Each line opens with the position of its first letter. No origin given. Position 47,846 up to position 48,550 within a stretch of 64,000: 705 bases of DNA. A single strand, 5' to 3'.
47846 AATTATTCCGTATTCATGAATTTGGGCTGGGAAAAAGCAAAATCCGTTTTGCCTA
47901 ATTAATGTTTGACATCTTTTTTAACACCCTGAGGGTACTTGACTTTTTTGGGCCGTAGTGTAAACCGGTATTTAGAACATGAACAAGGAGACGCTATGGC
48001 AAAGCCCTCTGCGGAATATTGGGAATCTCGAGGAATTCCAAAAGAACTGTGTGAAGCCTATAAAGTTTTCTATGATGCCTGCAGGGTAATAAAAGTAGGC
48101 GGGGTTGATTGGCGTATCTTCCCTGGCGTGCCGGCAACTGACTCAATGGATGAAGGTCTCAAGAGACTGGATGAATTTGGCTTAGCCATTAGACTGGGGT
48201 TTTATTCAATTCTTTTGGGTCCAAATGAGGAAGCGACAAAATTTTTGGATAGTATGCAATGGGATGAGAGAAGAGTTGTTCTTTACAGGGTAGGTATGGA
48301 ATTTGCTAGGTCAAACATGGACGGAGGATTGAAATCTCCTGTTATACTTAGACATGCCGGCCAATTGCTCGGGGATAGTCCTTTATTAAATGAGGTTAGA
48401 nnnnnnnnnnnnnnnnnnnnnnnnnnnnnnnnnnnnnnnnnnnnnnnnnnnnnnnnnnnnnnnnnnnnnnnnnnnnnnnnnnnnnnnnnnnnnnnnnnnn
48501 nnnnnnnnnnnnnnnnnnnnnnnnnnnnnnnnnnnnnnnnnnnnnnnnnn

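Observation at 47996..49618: Sigma-54 enhancer-binding protein with non-canonical N-terminal domain and two C-terminal HTH segments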

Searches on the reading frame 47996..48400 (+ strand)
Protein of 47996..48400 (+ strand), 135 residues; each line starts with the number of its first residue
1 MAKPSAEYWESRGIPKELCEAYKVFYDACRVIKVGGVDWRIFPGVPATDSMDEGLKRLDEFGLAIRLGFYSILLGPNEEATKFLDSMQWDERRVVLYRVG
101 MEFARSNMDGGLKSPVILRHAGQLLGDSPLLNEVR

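Call 41: search_protein_representatives(protein=window:47996-48367:+)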
Query: 124 residues. Proteins with E-value up to 0.001 (for the whole library): 1; up to 1e-10: 1; up to 1e-30: 1. The best 1 are listed.
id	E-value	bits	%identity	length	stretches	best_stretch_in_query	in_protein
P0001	1.1e-77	274.6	100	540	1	1-124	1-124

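Call 50: search_solved_structures(query=window:47996-48367:+, max_evalue=10)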
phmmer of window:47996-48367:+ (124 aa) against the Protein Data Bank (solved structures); distinct sequences matched with E-value up to 10: 1.
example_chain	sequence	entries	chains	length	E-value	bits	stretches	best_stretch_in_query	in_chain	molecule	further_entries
2h3h_A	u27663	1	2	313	1.1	12.7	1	32-70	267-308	Sugar ABC transporter, periplasmic sugar-binding protein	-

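Call 53: search_protein_families(library=pfam, proteins=[window:47996-48367:+], max_evalue=10)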
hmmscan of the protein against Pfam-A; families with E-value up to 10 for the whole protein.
window:47996-48367:+ (124 aa): 0 families

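Call 55: predict_structure(protein=window:47996-48400:+)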
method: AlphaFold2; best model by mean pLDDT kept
length: 135 residues; sequences in the alignment: 1
mean_pLDDT: 49.5   pTM: 0.37
mean pLDDT of the five models: 49.5, 45.0, 43.9, 41.2, 38.3
residues with pLDDT >= 90: 0; 70-90: 0; 50-70: 74; < 50: 61
segments of 3 or more residues with pLDDT < 50: 1-4, 32-34, 37-39, 41-55, 73-77, 110-135
pLDDT, mean of each block of 10 residues (from residue 1): 54 53 54 49 44 47 54 50 60 57 54 39 37 28
secondary structure, 60 per line:
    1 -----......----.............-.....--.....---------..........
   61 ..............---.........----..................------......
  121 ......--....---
elements in order: H6-11 H16-28 E30-34 E37-41 H51-74 H78-86 H91-108 H115-126 H129-132
